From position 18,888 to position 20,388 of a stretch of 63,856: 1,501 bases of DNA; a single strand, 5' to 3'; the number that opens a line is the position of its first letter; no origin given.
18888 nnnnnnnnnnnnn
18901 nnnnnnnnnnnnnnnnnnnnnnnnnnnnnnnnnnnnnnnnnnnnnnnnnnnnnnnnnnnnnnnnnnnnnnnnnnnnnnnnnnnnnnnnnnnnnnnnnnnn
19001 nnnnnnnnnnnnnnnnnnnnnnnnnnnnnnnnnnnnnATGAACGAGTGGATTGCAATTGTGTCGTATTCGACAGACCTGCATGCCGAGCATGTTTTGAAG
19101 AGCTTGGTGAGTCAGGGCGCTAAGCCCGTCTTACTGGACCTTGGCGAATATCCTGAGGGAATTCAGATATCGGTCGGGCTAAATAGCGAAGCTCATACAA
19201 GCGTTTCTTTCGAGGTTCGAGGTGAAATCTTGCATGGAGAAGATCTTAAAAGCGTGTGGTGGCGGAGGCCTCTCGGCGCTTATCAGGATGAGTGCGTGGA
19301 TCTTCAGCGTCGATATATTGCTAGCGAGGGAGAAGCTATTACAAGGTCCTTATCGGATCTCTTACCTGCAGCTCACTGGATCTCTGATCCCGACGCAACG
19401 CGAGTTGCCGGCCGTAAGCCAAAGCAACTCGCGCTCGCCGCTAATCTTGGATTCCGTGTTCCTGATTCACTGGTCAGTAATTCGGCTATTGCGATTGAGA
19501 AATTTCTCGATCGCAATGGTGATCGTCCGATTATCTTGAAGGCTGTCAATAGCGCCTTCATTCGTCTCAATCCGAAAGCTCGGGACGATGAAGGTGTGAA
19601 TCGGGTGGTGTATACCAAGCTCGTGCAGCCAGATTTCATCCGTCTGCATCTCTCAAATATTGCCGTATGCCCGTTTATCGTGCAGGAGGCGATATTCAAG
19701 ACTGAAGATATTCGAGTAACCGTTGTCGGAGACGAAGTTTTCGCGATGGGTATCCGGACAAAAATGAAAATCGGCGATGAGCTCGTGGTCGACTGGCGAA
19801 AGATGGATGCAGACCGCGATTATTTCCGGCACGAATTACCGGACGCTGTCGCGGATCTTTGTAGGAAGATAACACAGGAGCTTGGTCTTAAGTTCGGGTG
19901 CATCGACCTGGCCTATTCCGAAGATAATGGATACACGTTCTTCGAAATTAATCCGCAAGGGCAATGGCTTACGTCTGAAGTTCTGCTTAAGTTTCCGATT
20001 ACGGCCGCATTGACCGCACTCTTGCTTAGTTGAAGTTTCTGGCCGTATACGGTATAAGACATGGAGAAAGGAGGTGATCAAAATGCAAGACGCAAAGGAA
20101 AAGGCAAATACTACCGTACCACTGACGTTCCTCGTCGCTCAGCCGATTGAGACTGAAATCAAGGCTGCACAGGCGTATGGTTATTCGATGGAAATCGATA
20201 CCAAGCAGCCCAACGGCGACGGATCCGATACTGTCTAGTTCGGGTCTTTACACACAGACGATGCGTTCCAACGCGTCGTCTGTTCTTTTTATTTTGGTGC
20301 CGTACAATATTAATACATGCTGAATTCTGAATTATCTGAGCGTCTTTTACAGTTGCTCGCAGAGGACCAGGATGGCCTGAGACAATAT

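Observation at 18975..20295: Hidden 51-aa precursor beside a microviridin-type ATP-grasp ligase: a minimal two-gene graspetide RiPP cluster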

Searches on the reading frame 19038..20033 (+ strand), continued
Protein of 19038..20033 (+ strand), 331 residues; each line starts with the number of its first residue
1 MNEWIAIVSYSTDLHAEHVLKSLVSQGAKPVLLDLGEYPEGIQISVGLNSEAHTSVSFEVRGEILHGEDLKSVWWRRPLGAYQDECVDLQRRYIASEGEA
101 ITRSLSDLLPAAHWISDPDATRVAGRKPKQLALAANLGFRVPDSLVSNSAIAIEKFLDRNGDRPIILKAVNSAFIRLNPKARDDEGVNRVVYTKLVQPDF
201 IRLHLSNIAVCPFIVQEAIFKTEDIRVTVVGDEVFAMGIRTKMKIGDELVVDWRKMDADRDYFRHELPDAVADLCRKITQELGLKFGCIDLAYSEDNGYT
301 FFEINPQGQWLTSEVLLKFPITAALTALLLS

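Call 80: fold_search(model_id=the predicted structure, library=pdb)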
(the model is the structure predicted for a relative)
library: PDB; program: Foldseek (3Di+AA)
matches with E <= 10: 1459; with E <= 0.001: 698
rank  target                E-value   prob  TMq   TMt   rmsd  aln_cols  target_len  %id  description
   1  7m4s_A                5.2e-27  1.00  0.82  0.87   4.3       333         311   22  Crystal structure of macrocyclase AMdnB from Anabaena sp. PCC 7120 (released 2021-11-03)
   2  5ig9_G                1.4e-26  1.00  0.81  0.85   4.9       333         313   24  Crystal structure of macrocyclase MdnC bound with precursor peptide MdnA from Microcystis aeruginosa MRC (released 2016-09-21)
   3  5ig9_E                2.2e-26  1.00  0.80  0.85   4.9       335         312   24  Crystal structure of macrocyclase MdnC bound with precursor peptide MdnA from Microcystis aeruginosa MRC (released 2016-09-21)
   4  5ig9_A                5.3e-26  1.00  0.81  0.84   5.0       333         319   24  Crystal structure of macrocyclase MdnC bound with precursor peptide MdnA from Microcystis aeruginosa MRC (released 2016-09-21)
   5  7m4s_B                1.1e-25  1.00  0.81  0.86   3.8       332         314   22  Crystal structure of macrocyclase AMdnB from Anabaena sp. PCC 7120 (released 2021-11-03)
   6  7mgv_A                1.8e-25  1.00  0.79  0.78   5.1       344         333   25  Chryseobacterium gregarium RiPP-associated ATP-grasp ligase in complex with ADP, and a leader and core peptide (released 2021-06-23)
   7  5ig9_C                4.3e-25  1.00  0.81  0.85   4.4       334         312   23  Crystal structure of macrocyclase MdnC bound with precursor peptide MdnA from Microcystis aeruginosa MRC (released 2016-09-21)
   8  5ig9_H                4.8e-25  1.00  0.83  0.88   2.9       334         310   23  Crystal structure of macrocyclase MdnC bound with precursor peptide MdnA from Microcystis aeruginosa MRC (released 2016-09-21)
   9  5ig9_D                6.1e-25  1.00  0.82  0.88   2.7       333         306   23  Crystal structure of macrocyclase MdnC bound with precursor peptide MdnA from Microcystis aeruginosa MRC (released 2016-09-21)
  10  5ig9_F                4.4e-24  1.00  0.79  0.87   3.4       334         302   23  Crystal structure of macrocyclase MdnC bound with precursor peptide MdnA from Microcystis aeruginosa MRC (released 2016-09-21)
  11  9bou_A                5.6e-24  1.00  0.75  0.84   4.6       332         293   25  Crystal structure of ATP-grasp ligase PruB from Streptomyces coelicolor A3(2) (released 2024-12-18)
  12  5ig8_A                7.9e-24  1.00  0.77  0.82   4.7       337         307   22  Crystal structure of macrocyclase MdnB from Microcystis aeruginosa MRC (released 2016-09-21)
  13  7m4s_C                1.1e-23  1.00  0.73  0.81   5.8       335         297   21  Crystal structure of macrocyclase AMdnB from Anabaena sp. PCC 7120 (released 2021-11-03)
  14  7m4s_D                1.6e-23  1.00  0.75  0.85   4.2       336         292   21  Crystal structure of macrocyclase AMdnB from Anabaena sp. PCC 7120 (released 2021-11-03)
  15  5ig9_B                1.8e-23  1.00  0.80  0.87   3.1       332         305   22  Crystal structure of macrocyclase MdnC bound with precursor peptide MdnA from Microcystis aeruginosa MRC (released 2016-09-21)
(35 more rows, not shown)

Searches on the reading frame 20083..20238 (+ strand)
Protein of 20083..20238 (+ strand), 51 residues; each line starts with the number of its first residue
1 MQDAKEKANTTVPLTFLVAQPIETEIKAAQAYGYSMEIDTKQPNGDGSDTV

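Call 3: search_protein_families(library=pfam, proteins=[window:20083-20238:+], max_evalue=0.1)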
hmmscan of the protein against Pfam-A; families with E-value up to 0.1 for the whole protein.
window:20083-20238:+ (51 aa): 0 families

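Call 4: search_protein_families(library=ncbifam, proteins=[window:20083-20238:+], max_evalue=0.1)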
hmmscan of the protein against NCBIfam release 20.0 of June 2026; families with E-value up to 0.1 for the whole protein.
window:20083-20238:+ (51 aa): 0 families

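Call 56: find_homologous_proteins(query=A4, max_evalue=0.01)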
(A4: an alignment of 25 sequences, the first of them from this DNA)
Query A4 (25 sequences) (51 aa, profile of the alignment): 59 proteins with E <= 0.01 among 975 candidates.
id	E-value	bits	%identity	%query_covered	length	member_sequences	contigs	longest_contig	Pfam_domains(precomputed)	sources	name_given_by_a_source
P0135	1.3e-17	81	33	94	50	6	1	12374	-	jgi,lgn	jgi:hypothetical protein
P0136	2.5e-16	77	37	98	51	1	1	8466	-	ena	-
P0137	3.7e-16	76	-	-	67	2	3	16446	-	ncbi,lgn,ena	-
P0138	7.3e-16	75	35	94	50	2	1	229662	-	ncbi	-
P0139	9.0e-16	75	41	78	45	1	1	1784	-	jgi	-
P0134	2.3e-15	74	82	100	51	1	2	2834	-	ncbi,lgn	ncbi:MAG: hypothetical protein WAX57_02760 [Minisyncoccia bacterium]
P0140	3.0e-15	73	36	55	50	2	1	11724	-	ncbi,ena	-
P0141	5.2e-15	73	31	96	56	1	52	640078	-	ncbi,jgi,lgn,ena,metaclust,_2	metaclust:\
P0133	5.4e-15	72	100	100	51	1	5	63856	-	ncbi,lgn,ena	-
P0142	1.5e-14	71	36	76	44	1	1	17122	-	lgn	-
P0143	1.8e-14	71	31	98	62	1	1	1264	-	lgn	-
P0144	2.8e-14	70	33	76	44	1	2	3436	-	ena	-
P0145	7.5e-14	69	38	76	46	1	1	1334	-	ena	-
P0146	7.5e-14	69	38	76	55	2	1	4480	-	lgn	-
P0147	1.4e-13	68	28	92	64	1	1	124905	-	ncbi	-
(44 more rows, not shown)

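Call 76: search_protein_families(library=padloc, proteins=[window:20083-20238:+], max_evalue=0.01)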
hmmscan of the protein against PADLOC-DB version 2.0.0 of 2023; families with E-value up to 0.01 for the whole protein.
window:20083-20238:+ (51 aa): 0 families

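Call 82: find_encoding_contigs(protein=P0141, flank=5000, max_places=3)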
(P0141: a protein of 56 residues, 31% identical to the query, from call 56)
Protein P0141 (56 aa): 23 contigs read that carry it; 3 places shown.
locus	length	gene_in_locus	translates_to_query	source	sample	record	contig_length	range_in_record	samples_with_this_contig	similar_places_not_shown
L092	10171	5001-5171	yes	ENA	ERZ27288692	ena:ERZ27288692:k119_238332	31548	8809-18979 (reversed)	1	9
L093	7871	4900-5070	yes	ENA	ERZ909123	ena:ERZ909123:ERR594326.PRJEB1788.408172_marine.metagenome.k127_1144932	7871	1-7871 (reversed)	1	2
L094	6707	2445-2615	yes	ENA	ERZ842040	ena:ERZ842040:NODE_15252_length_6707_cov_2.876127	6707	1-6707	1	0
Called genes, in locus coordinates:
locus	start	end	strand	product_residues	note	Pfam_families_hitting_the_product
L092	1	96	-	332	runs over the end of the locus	PF11104:PilM_2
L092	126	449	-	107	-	PF01588:tRNA_bind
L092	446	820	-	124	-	PF03652:RuvX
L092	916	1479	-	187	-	-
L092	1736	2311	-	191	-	-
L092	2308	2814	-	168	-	-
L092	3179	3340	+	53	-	-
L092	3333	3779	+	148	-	-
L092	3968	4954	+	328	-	-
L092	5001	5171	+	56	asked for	-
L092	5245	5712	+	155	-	PF20329:DUF6624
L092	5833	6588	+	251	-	PF00565:SNase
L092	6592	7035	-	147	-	PF07963:N_methyl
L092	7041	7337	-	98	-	-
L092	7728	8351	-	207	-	-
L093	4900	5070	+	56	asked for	-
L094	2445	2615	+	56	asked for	-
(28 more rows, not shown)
